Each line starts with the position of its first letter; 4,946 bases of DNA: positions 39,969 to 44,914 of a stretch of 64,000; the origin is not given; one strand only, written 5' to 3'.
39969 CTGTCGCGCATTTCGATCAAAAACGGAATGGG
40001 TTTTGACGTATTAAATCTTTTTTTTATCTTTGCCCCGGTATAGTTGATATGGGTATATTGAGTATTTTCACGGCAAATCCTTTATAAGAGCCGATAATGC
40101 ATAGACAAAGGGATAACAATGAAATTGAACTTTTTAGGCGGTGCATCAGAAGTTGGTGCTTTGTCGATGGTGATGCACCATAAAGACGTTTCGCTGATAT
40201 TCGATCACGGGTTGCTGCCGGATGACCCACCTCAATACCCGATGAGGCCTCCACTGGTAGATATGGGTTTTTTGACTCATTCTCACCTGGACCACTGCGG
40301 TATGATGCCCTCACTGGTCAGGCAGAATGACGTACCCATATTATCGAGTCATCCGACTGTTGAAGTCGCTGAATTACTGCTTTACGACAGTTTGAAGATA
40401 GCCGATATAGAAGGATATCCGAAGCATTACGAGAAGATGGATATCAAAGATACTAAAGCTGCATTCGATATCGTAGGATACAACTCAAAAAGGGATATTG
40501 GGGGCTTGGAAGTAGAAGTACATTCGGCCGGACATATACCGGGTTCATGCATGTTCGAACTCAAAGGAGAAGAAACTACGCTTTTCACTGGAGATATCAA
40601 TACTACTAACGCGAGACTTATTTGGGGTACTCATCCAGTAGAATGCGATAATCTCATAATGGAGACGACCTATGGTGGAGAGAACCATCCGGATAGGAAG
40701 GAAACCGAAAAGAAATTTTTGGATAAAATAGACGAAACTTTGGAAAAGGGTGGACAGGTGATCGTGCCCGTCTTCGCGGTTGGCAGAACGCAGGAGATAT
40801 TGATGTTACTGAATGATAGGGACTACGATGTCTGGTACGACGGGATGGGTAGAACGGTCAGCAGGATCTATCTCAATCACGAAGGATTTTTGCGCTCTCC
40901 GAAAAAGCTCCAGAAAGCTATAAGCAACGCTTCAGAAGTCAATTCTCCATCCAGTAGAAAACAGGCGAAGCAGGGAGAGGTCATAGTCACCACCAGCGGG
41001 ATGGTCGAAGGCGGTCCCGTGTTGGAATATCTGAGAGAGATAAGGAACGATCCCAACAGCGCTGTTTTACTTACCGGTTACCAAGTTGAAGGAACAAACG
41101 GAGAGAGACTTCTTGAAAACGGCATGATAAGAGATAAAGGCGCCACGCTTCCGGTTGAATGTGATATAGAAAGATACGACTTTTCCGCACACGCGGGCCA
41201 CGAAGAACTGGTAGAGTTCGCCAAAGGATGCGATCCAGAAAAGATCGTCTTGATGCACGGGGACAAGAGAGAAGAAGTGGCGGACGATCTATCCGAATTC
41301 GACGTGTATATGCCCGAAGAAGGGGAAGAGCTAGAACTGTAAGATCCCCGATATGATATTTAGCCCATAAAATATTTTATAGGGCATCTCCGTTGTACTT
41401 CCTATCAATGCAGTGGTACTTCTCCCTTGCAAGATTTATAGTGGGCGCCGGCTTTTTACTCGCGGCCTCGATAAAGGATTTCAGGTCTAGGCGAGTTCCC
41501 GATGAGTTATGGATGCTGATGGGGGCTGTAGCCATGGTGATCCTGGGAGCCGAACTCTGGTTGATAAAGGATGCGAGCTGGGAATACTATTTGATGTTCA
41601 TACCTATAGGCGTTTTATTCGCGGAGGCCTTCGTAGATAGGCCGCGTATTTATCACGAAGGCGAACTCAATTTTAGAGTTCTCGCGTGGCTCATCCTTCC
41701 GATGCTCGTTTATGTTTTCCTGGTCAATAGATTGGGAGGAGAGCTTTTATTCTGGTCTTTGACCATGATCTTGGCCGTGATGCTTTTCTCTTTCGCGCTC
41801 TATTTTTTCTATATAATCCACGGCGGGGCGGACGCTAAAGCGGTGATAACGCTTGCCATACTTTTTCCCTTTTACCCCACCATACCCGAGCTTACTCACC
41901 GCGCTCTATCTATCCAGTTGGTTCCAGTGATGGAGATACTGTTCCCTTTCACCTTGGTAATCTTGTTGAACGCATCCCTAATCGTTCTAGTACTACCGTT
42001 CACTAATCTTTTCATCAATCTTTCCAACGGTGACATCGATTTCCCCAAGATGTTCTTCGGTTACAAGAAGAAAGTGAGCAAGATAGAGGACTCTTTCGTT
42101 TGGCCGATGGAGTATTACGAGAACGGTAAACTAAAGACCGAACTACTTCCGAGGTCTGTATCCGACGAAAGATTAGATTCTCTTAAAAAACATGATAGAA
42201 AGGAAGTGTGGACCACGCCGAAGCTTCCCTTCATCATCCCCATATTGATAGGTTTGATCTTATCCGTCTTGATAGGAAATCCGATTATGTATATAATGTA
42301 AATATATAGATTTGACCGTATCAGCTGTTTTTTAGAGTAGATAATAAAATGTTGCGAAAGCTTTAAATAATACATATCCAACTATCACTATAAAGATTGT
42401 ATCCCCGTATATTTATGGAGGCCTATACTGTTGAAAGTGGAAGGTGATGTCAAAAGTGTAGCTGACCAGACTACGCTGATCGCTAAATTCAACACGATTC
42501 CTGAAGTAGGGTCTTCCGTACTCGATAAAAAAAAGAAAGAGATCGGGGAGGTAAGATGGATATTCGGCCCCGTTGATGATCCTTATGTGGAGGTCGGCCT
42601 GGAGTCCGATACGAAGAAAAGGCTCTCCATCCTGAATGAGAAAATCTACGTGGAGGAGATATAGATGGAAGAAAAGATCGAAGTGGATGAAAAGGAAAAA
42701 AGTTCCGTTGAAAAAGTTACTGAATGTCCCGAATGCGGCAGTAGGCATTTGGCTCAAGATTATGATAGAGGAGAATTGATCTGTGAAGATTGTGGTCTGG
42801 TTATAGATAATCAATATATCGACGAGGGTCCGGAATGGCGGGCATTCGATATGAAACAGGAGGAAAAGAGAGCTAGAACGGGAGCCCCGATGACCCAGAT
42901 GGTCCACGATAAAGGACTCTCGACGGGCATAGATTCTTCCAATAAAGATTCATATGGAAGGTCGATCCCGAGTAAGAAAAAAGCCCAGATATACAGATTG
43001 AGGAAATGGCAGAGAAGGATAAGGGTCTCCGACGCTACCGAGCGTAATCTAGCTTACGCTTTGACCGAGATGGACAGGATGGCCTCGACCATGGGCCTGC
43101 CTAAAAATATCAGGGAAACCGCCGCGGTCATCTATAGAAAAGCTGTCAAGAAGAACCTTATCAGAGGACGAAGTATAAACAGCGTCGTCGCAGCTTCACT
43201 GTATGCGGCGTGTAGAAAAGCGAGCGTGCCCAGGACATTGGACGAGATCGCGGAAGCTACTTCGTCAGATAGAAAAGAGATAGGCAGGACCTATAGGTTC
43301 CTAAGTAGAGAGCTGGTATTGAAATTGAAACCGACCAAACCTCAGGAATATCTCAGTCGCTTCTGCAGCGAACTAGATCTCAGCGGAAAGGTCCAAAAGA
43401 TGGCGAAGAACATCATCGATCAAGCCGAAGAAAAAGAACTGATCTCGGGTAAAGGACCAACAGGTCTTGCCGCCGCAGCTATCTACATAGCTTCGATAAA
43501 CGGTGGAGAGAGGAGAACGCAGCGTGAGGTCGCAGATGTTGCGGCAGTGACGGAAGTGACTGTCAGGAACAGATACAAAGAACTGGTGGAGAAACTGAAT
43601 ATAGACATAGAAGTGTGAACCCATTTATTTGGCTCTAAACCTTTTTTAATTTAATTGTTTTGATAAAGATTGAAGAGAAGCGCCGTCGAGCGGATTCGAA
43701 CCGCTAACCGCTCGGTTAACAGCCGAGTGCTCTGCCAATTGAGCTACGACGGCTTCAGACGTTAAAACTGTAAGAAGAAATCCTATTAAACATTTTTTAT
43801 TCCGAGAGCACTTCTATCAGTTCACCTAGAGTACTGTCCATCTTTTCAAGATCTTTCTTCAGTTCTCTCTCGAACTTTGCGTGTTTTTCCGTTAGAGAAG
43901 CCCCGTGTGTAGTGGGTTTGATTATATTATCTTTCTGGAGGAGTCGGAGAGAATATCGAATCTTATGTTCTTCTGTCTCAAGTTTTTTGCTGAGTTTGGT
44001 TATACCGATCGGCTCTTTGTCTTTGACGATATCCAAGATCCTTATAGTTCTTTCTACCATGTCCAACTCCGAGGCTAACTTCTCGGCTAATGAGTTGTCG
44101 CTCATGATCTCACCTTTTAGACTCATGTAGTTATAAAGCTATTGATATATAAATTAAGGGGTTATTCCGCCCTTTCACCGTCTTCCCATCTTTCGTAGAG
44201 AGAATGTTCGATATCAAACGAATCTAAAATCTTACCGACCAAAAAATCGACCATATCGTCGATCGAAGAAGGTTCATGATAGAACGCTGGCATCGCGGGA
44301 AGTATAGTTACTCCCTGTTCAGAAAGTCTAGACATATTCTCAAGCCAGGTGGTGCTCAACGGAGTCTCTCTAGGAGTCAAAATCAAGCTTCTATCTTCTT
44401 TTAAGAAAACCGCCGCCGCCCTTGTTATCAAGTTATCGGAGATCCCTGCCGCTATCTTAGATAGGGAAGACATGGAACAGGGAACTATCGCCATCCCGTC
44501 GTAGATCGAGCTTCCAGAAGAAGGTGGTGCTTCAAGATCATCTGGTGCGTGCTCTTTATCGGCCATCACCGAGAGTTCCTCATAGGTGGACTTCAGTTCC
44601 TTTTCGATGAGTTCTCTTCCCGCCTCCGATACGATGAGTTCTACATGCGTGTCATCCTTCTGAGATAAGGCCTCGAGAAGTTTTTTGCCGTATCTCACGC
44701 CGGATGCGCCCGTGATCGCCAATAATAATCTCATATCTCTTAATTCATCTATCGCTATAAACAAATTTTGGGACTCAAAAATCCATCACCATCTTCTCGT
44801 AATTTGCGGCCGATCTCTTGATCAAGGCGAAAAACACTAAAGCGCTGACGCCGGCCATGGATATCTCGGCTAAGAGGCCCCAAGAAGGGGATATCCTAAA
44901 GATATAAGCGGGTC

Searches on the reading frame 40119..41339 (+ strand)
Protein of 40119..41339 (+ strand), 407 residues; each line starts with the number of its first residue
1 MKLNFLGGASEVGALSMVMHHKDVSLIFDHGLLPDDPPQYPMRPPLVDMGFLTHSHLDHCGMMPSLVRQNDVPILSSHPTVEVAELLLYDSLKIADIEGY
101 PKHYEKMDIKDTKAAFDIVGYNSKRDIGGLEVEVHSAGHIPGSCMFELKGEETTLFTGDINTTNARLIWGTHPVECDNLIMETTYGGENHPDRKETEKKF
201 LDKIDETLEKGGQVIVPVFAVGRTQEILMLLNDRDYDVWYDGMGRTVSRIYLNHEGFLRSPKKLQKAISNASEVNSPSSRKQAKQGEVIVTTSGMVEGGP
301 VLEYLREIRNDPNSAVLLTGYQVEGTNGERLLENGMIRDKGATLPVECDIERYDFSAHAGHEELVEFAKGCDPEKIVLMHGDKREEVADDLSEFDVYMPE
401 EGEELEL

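Call 4: search_protein_families(library=pfam, proteins=[window:40119-41339:+], max_evalue=0.01)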
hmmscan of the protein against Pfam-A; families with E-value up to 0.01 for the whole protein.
window:40119-41339:+ (407 aa): 5 families
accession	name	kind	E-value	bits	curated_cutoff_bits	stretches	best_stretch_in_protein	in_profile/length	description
PF10996.14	Beta-Casp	-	3e-17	63.7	27.7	1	225-331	2-120/120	Beta-Casp domain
PF07521.17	RMMBL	-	1.2e-12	48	21.6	1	344-392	2-54/63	Zn-dependent metallo-hydrolase RNA specificity domain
PF16661.11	Lactamase_B_6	-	6.7e-08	32.6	27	1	46-167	35-169/193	Metallo-beta-lactamase superfamily domain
PF00753.33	Lactamase_B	-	1.8e-06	28.5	22.7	1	51-171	48-161/196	Metallo-beta-lactamase superfamily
PF12706.13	Lactamase_B_2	-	5.5e-05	23.3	27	1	41-164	25-147/200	Beta-lactamase superfamily domain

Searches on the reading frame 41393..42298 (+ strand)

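Call 4: search_protein_families(library=pfam, proteins=[window:41393-42298:+], max_evalue=0.01)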
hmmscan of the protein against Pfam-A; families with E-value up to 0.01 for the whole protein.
window:41393-42298:+ (302 aa): 2 families
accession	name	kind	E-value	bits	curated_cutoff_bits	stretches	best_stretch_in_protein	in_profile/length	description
PF06847.16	Arc_PepC_II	-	8.8e-14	52.3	29.9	1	220-295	6-91/93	Archaeal Peptidase A24 C-terminus Type II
PF01478.23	Peptidase_A24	-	4.9e-09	37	26.5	2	17-75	2-57/104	Type IV leader peptidase family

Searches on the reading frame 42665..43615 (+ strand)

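Call 24: search_protein_families(library=pfam, proteins=[window:42665-43615:+], max_evalue=0.001)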
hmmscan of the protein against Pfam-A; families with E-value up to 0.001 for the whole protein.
window:42665-43615:+ (317 aa): 2 families
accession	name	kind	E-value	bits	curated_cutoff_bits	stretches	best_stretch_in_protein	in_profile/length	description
PF00382.24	TFIIB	-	2.6e-48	162.4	23.6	2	222-309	4-91/92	Transcription factor TFIIB repeat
PF08271.17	Zn_Ribbon_TF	-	2.4e-20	72.2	29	1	20-61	2-43/43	TFIIB zinc-binding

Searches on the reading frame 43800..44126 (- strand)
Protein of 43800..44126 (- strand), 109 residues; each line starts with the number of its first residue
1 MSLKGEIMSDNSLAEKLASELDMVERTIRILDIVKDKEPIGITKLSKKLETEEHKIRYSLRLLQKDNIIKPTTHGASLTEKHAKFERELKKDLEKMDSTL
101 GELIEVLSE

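Call 24: search_protein_families(library=pfam, proteins=[window:43800-44126:-], max_evalue=0.001)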
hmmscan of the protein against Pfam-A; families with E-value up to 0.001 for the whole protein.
window:43800-44126:- (109 aa): 3 families
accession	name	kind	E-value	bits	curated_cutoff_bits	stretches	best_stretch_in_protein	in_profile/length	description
PF21715.3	CggR_N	-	2.4e-09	37.2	30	1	29-90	7-68/71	CggR N-terminal DNA binding domain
PF08461.16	HTH_12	-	5.8e-05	23.4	21.4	1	29-81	2-61/66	Ribonuclease R winged-helix domain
PF22167.2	PH0730-like_N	-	8.1e-05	23.1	30.2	1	36-82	12-58/60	PH0730-like, N-terminal domain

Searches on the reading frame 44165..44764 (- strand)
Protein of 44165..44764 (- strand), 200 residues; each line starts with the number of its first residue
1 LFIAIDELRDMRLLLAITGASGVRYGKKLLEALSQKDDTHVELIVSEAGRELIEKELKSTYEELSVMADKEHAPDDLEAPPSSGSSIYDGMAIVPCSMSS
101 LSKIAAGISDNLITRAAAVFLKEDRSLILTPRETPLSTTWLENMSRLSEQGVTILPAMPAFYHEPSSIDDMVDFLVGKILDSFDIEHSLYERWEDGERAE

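Call 25: search_protein_families(library=pfam, proteins=[window:44165-44764:-], max_evalue=0.001)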
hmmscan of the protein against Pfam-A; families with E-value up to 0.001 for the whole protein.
window:44165-44764:- (200 aa): 1 family
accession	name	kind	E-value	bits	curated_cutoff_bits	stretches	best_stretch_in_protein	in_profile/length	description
PF02441.25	Flavoprotein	-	5.5e-45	153.3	22.7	1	11-182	1-161/162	Flavoprotein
